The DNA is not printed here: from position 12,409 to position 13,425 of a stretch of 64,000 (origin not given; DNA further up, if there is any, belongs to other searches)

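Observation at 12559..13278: Bacterial Cdc123/D123 ATP-grasp homolog at the end of a gltX-def-membrane protein cluster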

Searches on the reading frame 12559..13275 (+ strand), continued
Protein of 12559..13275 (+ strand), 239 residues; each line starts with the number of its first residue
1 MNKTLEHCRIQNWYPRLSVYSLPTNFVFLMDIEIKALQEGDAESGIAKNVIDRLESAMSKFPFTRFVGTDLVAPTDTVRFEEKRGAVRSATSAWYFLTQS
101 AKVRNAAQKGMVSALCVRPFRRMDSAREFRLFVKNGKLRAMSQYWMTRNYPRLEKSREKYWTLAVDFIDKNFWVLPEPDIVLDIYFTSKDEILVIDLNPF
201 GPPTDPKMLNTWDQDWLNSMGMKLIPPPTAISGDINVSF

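Call 67: find_encoding_contigs(protein=P0406, flank=6000, max_places=2)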
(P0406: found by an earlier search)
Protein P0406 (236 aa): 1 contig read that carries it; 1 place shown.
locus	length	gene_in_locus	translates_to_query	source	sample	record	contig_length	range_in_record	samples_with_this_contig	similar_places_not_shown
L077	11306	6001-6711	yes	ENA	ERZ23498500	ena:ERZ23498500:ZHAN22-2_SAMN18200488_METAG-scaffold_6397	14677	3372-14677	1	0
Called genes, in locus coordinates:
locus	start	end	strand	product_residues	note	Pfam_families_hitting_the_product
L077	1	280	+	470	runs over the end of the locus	PF00884:Sulfatase, PF01663:Phosphodiest (weak), PF16347:SGSH_C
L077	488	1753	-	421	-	PF05626:DUF790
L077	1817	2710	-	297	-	PF06325:PrmA, PF05175:MTS, PF13489:Methyltransf_23, PF13847:Methyltransf_31, PF13649:Methyltransf_25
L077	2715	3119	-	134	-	-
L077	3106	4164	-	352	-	PF03193:RsgA_GTPase (weak), PF01926:MMR_HSR1, PF02421:FeoB_N (weak)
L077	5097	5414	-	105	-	PF04359:DUF493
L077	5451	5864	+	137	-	PF02472:ExbD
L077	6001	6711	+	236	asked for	PF07065:D123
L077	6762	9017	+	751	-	PF01136:Peptidase_U32, PF12392:DUF3656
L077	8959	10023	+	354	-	PF02424:ApbE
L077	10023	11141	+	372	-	PF01075:Glyco_transf_9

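Call 68: find_encoding_contigs(protein=P0248, flank=5000, max_places=2)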
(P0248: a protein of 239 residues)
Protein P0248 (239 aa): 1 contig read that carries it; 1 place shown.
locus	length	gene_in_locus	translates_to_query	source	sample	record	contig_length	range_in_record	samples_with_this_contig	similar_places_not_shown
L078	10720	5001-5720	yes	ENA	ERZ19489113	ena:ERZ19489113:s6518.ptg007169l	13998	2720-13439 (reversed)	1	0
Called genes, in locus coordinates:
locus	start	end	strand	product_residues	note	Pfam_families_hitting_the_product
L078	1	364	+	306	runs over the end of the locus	?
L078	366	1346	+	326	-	-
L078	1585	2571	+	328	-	PF01555:N6_N4_Mtase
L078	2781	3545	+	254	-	PF00557:Peptidase_M24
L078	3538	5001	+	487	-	PF02881:SRP54_N, PF00448:SRP54, PF01656:CbiA (weak), PF02978:SRP_SPB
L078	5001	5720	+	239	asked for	PF07065:D123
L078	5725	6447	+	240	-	PF03740:PdxJ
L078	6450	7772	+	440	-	PF02878:PGM_PMM_I, PF02879:PGM_PMM_II, PF02880:PGM_PMM_III, PF00408:PGM_PMM_IV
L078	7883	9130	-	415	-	-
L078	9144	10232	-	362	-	PF00091:Tubulin (weak)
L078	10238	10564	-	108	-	-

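Call 69: find_encoding_contigs(protein=P0246, flank=5000, max_places=2)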
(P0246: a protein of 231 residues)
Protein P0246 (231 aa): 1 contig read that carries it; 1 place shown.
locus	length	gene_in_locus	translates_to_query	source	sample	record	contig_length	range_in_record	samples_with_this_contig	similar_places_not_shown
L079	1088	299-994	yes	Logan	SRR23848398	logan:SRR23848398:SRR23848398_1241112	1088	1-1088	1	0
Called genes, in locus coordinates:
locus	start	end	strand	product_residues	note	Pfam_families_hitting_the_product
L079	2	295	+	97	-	?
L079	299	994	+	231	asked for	PF07065:D123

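Call 70: find_encoding_contigs(protein=P0244, flank=5000, max_places=2)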
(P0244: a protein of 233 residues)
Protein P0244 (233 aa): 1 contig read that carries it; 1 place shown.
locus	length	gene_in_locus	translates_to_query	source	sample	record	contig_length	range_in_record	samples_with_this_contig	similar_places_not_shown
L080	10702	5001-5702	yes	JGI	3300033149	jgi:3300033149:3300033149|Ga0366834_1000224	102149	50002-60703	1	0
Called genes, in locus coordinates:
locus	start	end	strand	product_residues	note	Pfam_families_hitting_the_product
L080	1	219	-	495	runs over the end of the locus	PF11638:DnaA_N, PF01695:IstB_IS21, PF00308:Bac_DnaA, PF08299:Bac_DnaA_C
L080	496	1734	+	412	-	PF01979:Amidohydro_1, PF07969:Amidohydro_3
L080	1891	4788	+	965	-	PF12228:DUF3604 (faint)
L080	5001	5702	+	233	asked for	PF07065:D123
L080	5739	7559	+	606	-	PF00501:AMP-binding, PF23562:AMP-binding_C_3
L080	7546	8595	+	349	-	PF00793:DAHP_synth_1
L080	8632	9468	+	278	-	PF01261:AP_endonuc_2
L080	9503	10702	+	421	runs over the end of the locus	PF00155:Aminotran_1_2, PF01041:DegT_DnrJ_EryC1, PF01212:Beta_elim_lyase (weak), PF01053:Cys_Met_Meta_PP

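Call 73: find_encoding_contigs(protein=P0243, flank=5000, max_places=2)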
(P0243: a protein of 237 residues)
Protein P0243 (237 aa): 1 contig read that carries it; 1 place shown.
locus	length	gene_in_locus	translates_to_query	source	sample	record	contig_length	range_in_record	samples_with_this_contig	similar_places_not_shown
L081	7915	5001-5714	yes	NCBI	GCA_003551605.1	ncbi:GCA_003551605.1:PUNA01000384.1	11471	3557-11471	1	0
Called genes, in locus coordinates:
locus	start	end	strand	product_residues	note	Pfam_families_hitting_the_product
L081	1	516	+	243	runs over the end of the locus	PF06508:QueC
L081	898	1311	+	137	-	PF00156:Pribosyltran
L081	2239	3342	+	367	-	PF00437:T2SSE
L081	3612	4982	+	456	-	PF03721:UDPG_MGDP_dh_N, PF00984:UDPG_MGDP_dh, PF03720:UDPG_MGDP_dh_C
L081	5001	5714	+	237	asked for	PF07065:D123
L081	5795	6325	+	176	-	PF02915:Rubrerythrin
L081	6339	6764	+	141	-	PF14819:QueF_N (weak), PF14489:QueF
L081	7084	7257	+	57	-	-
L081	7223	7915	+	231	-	?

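Call 75: find_encoding_contigs(protein=P0242, flank=5000, max_places=2)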
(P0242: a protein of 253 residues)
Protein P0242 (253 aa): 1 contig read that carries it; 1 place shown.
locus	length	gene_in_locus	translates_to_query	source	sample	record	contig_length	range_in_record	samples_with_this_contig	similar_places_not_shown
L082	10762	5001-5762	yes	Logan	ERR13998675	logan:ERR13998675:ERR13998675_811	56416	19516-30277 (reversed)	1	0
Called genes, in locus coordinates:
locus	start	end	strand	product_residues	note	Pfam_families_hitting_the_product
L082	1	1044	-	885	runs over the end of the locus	PF00133:tRNA-synt_1, PF09334:tRNA-synt_1g, PF13603:tRNA-synt_1_2, PF00133:tRNA-synt_1 (weak), PF08264:Anticodon_1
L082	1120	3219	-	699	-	PF01136:Peptidase_U32, PF12392:DUF3656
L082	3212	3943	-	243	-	PF01509:TruB_N, PF16198:TruB_C_2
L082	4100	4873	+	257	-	-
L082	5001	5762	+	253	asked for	PF07065:D123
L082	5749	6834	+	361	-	PF00348:polyprenyl_synt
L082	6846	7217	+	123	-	PF01242:PTPS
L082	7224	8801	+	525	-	PF03023:MurJ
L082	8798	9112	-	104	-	-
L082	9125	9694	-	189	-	PF04542:Sigma70_r2, PF08281:Sigma70_r4_2 (weak)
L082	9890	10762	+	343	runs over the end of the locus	-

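Call 76: find_encoding_contigs(protein=P0315, flank=6000, max_places=2)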
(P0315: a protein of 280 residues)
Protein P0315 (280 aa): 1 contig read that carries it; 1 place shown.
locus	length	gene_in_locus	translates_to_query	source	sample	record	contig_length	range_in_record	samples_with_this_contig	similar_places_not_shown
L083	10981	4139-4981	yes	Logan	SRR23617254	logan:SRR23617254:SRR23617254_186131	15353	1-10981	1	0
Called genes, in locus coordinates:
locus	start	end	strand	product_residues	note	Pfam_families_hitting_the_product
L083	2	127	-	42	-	?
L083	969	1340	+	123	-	-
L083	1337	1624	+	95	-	-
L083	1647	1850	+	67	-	-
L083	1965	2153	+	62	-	PF01396:Zn_ribbon_Top1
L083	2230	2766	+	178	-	PF07799:DUF1643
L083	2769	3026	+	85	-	-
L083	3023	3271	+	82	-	-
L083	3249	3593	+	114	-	PF19698:DUF6197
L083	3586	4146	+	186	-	-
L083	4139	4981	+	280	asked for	PF07065:D123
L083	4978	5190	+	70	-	-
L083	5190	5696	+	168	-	PF18907:DUF5662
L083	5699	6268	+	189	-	-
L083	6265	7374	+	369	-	-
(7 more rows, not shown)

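Call 77: find_encoding_contigs(protein=P0276, flank=6000, max_places=2)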
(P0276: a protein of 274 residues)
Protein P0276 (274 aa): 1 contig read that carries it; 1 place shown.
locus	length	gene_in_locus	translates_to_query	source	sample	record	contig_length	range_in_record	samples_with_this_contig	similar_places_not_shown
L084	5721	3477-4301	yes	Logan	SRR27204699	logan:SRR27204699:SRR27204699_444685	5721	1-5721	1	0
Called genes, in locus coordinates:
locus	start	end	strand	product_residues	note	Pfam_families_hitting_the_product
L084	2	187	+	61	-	?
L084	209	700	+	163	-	-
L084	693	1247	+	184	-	-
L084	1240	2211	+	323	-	PF07505:DUF5131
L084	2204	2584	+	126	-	PF14216:DUF4326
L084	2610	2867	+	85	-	-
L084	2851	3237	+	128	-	PF02026:RyR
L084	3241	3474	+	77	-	-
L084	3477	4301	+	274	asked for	PF07065:D123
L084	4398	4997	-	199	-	PF00959:Phage_lysozyme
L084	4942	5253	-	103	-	-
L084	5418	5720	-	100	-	?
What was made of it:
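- Closest known: Canonical bacterial and viral CDC123. Different: They are sporadic and linked to conflict or mobile elements; two that I sampled lie in phage-like gene arrays (calls 76, 77).
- Two sampled lysine-bearing bacterial D123 genes do sit in phage-like gene arrays (calls 76, 77). Two lysine-bearing bacterial relatives do lie in phage-like arrays (calls 76, 77).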

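Call 78: find_encoding_contigs(protein=P0245, flank=5000, max_places=2)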
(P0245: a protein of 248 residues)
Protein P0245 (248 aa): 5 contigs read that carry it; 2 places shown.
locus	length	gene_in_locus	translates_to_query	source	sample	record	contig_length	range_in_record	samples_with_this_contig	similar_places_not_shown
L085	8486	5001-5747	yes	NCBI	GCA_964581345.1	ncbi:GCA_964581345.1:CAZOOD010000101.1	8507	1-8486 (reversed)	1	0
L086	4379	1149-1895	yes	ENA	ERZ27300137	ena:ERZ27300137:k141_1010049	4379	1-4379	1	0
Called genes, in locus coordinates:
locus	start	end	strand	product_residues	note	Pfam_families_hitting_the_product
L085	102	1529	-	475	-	PF02881:SRP54_N, PF00448:SRP54, PF01656:CbiA (faint), PF13401:AAA_22 (weak), PF02978:SRP_SPB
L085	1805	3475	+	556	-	PF08240:ADH_N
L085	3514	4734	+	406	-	PF04230:PS_pyruv_trans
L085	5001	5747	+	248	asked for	PF07065:D123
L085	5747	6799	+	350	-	PF00793:DAHP_synth_1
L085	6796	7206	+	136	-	-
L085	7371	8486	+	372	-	?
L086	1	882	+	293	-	?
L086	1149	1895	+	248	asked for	PF07065:D123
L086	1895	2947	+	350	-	PF00793:DAHP_synth_1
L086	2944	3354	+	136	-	-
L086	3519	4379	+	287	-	?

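Call 86: find_related_loci(query=P0248, collection=metagenome_contigs, flank=5000)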
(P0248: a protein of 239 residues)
Query P0248 (239 aa) in metagenome_contigs; peptide patterns used: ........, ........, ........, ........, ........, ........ (x = any residue, [..] = any of these).
203 stretches matched a pattern; 2 encode a relative of the query (tblastn E <= 1e-3); 2 distinct loci.
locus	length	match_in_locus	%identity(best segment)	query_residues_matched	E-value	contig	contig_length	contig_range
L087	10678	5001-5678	36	7-239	6e-47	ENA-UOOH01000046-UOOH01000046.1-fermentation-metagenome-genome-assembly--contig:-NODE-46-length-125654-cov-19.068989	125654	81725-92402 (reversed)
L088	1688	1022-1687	36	7-235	3e-43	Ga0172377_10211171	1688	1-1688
